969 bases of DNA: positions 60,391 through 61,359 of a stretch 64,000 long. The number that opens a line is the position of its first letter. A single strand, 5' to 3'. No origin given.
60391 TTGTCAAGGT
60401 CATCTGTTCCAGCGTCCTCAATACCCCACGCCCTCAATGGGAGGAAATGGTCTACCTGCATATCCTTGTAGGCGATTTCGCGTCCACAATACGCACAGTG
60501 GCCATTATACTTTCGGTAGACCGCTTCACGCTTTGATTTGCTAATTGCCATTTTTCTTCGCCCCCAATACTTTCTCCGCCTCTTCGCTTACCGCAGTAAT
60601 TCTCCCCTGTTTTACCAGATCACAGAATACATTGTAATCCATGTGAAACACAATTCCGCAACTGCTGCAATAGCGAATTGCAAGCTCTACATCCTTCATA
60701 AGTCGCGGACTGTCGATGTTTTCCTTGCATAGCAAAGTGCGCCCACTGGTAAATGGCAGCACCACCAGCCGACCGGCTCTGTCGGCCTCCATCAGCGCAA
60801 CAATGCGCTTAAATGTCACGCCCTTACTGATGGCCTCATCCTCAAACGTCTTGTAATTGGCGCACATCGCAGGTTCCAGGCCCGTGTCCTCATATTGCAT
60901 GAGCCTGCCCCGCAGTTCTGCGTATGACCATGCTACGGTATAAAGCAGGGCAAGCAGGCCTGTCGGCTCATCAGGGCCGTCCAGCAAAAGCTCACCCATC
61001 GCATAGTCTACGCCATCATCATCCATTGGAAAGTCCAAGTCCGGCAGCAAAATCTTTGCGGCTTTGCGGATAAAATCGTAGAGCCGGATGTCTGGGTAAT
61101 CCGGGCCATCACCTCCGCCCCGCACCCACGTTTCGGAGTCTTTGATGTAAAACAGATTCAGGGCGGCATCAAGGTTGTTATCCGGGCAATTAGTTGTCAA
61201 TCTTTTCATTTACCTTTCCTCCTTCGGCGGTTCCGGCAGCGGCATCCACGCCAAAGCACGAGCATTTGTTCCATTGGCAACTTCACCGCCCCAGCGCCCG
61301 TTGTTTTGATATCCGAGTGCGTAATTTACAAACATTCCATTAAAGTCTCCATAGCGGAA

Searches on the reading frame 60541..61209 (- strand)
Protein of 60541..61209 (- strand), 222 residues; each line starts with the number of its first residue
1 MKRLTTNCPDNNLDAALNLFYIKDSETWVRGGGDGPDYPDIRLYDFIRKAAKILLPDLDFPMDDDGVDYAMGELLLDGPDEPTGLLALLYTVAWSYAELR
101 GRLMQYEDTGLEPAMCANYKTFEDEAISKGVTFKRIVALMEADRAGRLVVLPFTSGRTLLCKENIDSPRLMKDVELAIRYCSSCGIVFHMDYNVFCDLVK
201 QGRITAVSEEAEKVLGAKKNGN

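Call 38: find_encoding_contigs(protein=window:60541-61209:-, flank=10000, max_places=4)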
Protein window:60541-61209:- (222 aa): 3 contigs read that carry it; 2 places shown.
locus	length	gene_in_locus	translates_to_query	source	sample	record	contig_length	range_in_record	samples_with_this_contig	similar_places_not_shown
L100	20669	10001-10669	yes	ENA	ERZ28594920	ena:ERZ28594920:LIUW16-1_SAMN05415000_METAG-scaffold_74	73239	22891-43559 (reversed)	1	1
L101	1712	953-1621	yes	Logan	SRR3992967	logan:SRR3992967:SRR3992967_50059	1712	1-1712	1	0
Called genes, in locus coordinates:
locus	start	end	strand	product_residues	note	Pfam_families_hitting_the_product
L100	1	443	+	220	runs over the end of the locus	-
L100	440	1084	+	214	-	PF09588:YqaJ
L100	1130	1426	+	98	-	-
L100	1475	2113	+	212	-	-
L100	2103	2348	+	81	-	-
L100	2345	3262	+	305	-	PF07083:DUF1351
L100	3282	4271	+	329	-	PF03837:RecT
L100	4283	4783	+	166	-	PF00436:SSB (weak)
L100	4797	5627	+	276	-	PF09681:Phage_rep_org_N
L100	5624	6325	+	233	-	-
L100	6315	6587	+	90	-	-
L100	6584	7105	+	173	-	PF06356:DUF1064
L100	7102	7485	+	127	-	-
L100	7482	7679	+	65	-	-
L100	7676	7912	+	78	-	PF14354:Lar_restr_allev (weak)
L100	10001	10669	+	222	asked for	-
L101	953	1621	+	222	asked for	-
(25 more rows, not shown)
